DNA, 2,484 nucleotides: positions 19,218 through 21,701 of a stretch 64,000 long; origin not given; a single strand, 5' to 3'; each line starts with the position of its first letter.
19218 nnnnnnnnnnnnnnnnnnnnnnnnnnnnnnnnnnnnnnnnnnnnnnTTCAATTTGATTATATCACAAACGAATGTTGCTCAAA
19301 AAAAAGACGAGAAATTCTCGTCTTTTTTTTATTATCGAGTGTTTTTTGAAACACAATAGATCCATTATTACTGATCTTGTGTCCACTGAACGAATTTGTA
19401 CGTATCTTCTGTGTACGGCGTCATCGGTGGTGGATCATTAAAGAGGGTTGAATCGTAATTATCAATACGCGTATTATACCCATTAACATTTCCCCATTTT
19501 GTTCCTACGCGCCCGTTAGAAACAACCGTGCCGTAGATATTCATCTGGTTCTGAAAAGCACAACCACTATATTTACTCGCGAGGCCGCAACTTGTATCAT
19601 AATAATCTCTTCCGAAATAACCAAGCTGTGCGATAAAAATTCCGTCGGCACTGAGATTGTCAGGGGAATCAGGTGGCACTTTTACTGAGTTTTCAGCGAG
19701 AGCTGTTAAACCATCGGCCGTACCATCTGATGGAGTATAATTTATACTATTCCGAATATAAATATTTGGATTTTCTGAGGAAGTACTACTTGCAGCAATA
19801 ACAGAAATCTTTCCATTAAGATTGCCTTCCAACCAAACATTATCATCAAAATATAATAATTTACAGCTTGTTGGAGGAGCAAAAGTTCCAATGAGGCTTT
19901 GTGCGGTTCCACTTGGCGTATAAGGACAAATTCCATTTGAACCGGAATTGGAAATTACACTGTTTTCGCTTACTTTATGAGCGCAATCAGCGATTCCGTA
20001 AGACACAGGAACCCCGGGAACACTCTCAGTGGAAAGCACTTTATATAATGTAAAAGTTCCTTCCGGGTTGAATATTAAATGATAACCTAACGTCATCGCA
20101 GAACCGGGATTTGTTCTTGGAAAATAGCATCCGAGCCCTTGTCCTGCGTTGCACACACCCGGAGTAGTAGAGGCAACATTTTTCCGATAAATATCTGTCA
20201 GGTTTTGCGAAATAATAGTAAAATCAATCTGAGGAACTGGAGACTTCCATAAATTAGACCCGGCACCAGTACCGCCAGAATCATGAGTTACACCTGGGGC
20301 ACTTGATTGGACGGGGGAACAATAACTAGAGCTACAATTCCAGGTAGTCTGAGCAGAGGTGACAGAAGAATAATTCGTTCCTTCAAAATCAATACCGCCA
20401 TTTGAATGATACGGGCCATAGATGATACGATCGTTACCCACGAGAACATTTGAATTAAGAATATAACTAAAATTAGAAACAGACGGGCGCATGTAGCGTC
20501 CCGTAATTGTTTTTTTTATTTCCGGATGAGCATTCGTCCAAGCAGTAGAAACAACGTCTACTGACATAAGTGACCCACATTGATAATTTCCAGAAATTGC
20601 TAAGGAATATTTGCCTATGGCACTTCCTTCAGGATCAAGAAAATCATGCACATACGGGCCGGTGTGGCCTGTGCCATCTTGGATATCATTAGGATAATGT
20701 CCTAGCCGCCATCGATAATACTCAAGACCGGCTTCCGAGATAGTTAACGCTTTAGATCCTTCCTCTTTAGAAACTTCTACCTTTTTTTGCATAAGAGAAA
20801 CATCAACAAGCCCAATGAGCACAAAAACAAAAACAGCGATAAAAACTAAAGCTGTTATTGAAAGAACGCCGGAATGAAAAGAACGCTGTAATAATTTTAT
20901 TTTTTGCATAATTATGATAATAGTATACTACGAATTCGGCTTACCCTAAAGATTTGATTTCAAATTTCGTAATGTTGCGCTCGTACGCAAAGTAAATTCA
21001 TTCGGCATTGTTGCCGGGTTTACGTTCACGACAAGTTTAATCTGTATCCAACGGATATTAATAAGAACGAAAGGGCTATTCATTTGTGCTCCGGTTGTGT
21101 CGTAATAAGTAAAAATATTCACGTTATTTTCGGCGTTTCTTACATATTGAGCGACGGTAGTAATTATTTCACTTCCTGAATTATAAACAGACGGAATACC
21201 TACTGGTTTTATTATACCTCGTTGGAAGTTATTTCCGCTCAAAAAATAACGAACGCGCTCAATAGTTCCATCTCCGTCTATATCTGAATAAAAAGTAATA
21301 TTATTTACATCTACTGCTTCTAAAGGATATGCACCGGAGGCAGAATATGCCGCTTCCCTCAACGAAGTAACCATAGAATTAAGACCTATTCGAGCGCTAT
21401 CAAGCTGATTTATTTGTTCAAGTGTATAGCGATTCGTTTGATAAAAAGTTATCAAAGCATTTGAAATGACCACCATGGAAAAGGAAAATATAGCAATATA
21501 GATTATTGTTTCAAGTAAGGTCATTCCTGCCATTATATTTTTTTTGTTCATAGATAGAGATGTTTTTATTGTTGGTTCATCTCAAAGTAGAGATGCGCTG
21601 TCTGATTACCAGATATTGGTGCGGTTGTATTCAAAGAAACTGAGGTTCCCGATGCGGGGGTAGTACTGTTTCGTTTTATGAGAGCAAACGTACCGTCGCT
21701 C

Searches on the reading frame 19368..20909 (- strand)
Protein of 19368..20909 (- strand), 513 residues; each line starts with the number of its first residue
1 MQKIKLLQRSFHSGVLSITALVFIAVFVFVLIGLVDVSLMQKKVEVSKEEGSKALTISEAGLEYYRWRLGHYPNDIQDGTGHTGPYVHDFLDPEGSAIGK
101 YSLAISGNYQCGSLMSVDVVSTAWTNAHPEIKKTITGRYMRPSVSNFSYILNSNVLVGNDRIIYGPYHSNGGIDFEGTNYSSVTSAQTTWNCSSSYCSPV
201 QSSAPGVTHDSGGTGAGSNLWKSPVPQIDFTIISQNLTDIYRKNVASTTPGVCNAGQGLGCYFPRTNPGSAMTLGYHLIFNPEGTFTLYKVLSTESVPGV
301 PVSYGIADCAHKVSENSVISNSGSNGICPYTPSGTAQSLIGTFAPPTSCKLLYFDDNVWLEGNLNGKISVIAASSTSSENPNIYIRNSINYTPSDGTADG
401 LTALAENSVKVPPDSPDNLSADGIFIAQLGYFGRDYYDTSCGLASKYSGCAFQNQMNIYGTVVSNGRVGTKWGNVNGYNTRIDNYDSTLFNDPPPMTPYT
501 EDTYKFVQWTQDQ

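Call 5: search_protein_families(library=pfam, proteins=[window:19368-20909:-], max_evalue=0.01)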
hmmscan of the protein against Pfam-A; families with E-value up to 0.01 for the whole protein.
window:19368-20909:- (513 aa): 0 families

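Call 8: search_protein_families(library=ncbifam, proteins=[window:19368-20909:-], max_evalue=0.1)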
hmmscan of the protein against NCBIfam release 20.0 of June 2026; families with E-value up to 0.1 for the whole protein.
window:19368-20909:- (513 aa): 2 families
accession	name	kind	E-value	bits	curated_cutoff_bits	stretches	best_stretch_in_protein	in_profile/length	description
NF041701.1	Shig_StxB_2o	equivalog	0.013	15.7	204.5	1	22-69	5-54/87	Shiga toxin Stx2o subunit B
NF041691.1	Shig_StxB_2b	exception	0.042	14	201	0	23-69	6-54/87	Shiga toxin Stx2b subunit B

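Call 81: find_homologous_proteins(query=window:19368-20909:-, max_evalue=0.00001)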
Query window:19368-20909:- (513 aa): 725 proteins with E <= 0.00001 among 8000 candidates; the best 120 are listed.
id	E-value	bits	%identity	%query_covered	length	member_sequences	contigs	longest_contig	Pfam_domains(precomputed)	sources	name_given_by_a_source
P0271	0.0e+0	1182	100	100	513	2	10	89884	-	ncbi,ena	-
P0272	1.4e-287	973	80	100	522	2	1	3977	-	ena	-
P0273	1.1e-281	953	79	100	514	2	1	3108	-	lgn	-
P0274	1.3e-250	851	72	99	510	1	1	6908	-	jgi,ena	-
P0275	2.8e-186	638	56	97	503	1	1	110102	-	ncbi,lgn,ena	-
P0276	4.1e-186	638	55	98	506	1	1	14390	-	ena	-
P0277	1.4e-183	629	55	97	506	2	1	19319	-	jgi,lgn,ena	-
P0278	6.7e-182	624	54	97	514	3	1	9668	-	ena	-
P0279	6.9e-182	624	57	99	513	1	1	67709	-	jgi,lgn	jgi:hypothetical protein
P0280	1.3e-180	620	54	98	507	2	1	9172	-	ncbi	-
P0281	2.8e-142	493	48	98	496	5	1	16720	-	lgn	-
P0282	5.4e-140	486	46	100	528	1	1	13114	-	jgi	jgi:hypothetical protein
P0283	3.2e-137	476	47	98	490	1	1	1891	-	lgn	-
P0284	2.0e-135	471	44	99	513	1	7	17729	-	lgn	-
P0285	2.1e-133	464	45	99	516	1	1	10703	-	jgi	jgi:hypothetical protein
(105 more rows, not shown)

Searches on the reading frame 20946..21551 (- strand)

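Call 5: search_protein_families(library=pfam, proteins=[window:20946-21551:-], max_evalue=0.01)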
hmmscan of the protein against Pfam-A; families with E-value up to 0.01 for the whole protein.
window:20946-21551:- (201 aa): 1 family
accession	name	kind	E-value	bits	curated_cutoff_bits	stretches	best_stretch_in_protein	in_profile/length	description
PF07963.17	N_methyl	-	0.0043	17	21.2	1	8-29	5-26/27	Prokaryotic N-terminal methylation motif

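Call 8: search_protein_families(library=ncbifam, proteins=[window:20946-21551:-], max_evalue=0.1)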
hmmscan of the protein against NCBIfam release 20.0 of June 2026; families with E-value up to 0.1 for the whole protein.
window:20946-21551:- (201 aa): 3 families
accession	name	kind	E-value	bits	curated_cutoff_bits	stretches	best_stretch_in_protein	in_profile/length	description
TIGR02599.1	TIGR02599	subfamily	0.0006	19.1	256.5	1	9-82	1-74/361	Verru_Chthon cassette protein C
NF041002.1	pilin_ComGF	equivalog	0.015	15.5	80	1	9-46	3-40/139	competence type IV pilus minor pilin ComGF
TIGR01711.1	gspJ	equivalog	0.069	13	64.85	0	8-68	1-61/192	type II secretion system minor pseudopilin GspJ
